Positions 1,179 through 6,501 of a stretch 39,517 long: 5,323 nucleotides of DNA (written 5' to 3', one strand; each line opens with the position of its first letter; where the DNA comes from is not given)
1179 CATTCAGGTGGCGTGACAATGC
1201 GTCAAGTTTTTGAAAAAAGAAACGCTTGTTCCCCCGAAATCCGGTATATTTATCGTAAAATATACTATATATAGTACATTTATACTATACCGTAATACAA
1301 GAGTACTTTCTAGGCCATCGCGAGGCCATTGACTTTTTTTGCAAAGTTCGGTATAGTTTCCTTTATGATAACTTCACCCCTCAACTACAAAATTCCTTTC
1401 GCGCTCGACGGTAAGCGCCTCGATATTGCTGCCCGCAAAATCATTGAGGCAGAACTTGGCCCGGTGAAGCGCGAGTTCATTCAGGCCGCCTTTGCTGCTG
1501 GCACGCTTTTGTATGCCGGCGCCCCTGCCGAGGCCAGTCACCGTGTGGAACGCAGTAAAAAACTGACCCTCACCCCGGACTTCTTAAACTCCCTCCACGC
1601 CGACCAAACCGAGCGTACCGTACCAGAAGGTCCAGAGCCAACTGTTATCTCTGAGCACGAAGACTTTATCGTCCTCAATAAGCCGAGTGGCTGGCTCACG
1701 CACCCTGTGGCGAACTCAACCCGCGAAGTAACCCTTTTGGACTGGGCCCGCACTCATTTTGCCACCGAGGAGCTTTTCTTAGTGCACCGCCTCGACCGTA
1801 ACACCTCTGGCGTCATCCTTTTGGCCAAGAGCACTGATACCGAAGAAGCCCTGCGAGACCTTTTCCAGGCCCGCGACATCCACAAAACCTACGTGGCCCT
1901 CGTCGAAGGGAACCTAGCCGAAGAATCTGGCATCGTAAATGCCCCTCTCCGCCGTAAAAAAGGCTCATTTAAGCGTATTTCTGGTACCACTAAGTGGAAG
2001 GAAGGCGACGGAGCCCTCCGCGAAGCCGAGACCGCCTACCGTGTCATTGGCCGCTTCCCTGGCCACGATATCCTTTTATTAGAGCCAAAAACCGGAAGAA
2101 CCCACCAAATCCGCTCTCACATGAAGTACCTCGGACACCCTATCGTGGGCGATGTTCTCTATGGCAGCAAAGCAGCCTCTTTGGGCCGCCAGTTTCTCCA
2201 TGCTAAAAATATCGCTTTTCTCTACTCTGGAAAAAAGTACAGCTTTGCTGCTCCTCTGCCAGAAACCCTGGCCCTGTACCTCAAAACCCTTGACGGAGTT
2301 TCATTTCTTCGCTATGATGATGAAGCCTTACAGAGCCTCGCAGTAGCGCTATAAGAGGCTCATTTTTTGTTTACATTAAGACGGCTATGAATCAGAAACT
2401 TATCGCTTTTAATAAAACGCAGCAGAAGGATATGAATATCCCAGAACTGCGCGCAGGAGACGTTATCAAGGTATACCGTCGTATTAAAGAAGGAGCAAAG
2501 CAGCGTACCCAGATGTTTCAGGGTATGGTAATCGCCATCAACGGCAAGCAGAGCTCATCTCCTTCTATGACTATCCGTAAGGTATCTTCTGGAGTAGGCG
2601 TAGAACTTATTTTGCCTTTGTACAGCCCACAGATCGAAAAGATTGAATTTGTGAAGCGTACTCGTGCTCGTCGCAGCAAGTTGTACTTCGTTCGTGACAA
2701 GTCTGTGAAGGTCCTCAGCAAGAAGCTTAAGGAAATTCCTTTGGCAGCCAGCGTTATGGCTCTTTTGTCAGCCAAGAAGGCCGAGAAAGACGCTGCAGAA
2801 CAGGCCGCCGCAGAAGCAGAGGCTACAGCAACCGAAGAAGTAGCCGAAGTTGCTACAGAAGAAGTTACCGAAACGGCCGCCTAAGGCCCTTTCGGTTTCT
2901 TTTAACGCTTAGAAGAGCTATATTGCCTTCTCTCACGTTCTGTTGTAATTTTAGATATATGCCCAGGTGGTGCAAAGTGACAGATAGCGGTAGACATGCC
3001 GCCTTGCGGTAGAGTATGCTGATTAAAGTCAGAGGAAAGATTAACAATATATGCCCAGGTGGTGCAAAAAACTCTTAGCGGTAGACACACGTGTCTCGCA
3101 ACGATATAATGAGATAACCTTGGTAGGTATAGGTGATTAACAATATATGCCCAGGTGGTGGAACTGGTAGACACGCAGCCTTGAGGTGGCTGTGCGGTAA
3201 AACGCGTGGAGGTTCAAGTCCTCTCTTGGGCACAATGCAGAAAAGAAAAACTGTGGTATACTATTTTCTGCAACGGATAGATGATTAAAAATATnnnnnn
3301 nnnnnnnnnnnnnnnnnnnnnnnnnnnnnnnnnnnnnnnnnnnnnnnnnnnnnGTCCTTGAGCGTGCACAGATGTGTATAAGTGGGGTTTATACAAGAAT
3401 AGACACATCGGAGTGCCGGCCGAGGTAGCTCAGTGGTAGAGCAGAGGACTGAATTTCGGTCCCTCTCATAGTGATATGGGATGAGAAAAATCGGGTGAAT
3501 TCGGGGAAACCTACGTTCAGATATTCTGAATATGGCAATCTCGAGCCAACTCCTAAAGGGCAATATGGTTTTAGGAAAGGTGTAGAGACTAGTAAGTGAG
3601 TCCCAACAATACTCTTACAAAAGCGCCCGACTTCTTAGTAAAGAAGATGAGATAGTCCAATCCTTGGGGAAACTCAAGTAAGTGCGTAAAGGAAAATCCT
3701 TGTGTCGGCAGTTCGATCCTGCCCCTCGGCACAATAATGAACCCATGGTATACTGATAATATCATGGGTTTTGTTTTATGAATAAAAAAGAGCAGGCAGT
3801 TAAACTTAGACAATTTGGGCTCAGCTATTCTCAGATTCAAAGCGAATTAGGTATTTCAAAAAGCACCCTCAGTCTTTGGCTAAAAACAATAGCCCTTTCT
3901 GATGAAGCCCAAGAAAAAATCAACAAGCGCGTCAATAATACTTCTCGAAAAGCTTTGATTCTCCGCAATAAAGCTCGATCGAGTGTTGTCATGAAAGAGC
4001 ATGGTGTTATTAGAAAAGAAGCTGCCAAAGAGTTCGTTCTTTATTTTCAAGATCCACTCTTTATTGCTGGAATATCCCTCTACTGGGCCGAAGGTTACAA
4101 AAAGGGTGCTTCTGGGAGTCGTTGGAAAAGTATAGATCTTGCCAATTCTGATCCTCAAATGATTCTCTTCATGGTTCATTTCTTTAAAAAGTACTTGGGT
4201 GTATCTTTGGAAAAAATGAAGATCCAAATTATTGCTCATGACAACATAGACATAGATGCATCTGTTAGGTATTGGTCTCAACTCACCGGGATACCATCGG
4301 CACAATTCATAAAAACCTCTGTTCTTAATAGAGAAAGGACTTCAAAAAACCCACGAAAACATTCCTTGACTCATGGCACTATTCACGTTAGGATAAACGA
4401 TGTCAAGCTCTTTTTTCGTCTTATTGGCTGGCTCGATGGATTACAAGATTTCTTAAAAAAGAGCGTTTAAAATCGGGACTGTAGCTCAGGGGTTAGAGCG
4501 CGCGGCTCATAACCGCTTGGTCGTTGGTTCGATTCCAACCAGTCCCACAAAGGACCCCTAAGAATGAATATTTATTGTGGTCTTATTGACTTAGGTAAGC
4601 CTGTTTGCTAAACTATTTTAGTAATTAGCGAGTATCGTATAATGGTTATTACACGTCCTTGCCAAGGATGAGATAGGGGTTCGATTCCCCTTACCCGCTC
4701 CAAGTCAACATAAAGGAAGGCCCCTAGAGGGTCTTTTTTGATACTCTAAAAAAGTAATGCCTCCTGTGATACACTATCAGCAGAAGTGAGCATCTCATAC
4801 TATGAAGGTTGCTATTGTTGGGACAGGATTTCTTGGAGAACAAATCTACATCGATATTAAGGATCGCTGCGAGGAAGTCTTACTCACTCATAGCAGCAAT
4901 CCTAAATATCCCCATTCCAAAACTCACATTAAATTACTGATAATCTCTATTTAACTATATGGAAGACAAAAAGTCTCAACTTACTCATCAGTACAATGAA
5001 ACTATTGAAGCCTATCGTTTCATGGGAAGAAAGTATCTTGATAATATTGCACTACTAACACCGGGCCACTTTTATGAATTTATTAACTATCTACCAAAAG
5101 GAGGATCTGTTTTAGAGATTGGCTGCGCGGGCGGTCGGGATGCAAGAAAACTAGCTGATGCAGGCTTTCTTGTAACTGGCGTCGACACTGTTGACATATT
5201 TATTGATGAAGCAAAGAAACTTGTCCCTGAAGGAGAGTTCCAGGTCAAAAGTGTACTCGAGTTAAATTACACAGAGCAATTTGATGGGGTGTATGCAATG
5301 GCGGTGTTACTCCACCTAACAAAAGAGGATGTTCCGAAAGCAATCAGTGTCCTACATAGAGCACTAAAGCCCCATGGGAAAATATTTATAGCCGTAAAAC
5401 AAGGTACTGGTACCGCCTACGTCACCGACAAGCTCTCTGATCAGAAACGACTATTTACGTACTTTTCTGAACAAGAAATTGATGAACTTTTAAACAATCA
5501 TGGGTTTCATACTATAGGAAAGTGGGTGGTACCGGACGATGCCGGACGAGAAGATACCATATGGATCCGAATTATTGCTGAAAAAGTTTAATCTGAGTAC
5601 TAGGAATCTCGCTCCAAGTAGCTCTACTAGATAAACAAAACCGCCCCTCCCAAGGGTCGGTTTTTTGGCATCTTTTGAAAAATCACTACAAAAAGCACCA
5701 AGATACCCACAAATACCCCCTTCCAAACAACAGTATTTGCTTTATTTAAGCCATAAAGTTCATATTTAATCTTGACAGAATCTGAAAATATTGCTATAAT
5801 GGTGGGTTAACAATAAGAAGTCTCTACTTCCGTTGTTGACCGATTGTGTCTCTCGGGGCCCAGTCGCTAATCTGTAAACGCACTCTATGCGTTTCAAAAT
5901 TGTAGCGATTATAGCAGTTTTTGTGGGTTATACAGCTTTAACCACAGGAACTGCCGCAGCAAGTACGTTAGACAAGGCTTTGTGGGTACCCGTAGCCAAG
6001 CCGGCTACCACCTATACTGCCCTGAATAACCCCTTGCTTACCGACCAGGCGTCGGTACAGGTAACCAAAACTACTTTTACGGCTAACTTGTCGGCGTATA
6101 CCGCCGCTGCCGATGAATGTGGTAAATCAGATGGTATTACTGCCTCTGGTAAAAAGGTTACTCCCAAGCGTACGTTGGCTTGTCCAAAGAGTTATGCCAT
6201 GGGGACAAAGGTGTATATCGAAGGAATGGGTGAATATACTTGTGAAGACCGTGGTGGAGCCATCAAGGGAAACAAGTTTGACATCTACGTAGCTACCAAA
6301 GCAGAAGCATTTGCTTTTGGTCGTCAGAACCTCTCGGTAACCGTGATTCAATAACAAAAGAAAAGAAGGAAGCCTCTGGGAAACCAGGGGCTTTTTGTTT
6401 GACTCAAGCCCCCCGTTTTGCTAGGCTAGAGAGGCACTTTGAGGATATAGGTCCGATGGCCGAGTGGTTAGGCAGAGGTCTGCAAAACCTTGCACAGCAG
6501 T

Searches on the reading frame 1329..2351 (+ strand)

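Call 29: search_protein_families(library=pfam, proteins=[window:1329-2351:+], max_evalue=0.001)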
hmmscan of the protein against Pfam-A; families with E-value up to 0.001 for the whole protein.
window:1329-2351:+ (341 aa): 1 family
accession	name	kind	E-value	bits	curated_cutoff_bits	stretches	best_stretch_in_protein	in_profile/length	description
PF00849.27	PseudoU_synth_2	-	2.5e-32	112.7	26.8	1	112-266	1-151/152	RNA pseudouridylate synthase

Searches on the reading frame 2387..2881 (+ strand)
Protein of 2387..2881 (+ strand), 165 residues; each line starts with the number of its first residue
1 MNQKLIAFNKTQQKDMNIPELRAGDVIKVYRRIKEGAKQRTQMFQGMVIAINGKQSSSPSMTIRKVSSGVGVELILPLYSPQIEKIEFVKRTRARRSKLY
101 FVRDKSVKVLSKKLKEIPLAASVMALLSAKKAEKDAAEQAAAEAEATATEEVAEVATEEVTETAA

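Call 29: search_protein_families(library=pfam, proteins=[window:2387-2881:+], max_evalue=0.001)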
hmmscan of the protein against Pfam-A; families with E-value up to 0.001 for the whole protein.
window:2387-2881:+ (165 aa): 1 family
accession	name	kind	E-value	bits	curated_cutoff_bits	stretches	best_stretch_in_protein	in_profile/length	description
PF01245.26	Ribosomal_L19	-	8.2e-33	113.1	22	1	10-109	7-105/111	Ribosomal protein L19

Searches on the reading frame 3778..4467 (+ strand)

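Call 29: search_protein_families(library=pfam, proteins=[window:3778-4467:+], max_evalue=0.001)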
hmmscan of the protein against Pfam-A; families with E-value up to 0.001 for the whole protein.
window:3778-4467:+ (230 aa): 1 family
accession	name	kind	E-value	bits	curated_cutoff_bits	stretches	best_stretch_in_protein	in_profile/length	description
PF13384.12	HTH_23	-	2.1e-05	24.6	24.6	1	7-37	10-40/50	Homeodomain-like domain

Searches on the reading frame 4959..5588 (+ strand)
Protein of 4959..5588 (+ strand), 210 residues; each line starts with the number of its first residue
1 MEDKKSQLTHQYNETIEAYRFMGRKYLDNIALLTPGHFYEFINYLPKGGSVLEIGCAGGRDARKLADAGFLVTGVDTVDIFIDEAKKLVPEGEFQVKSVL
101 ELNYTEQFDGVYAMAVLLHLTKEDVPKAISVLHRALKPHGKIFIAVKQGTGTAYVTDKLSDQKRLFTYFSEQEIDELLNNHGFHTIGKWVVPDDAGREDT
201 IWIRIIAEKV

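Call 29: search_protein_families(library=pfam, proteins=[window:4959-5588:+], max_evalue=0.001)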
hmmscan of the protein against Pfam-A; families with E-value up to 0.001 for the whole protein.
window:4959-5588:+ (210 aa): 7 families
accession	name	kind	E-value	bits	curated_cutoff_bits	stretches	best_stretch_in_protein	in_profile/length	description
PF13649.12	Methyltransf_25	-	1.4e-15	58.2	27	1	51-140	1-97/97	Methyltransferase domain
PF13489.12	Methyltransf_23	-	1.9e-15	57.4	27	1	43-184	18-160/164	Methyltransferase domain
PF08241.18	Methyltransf_11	-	4.9e-15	56.4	21.2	1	52-144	1-95/95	Methyltransferase domain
PF08242.18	Methyltransf_12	-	2.6e-11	44.6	30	1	52-142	1-98/98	Methyltransferase domain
PF13847.12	Methyltransf_31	-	1.1e-07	32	27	1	47-148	3-113/145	Methyltransferase domain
PF03848.20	TehB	-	6.4e-07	29.4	20.4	1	47-145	30-133/193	Tellurite resistance protein TehB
PF05401.17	NodS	-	0.00027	21.3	24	1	49-142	45-142/201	Nodulation protein S (NodS)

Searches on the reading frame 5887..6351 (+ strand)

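Call 29: search_protein_families(library=pfam, proteins=[window:5887-6351:+], max_evalue=0.001)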
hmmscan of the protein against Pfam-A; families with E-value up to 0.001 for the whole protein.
window:5887-6351:+ (155 aa): 1 family
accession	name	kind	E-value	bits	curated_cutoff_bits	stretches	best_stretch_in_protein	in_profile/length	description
PF06725.17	3D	-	1.1e-12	48.4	23.8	1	100-154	6-71/72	3D domain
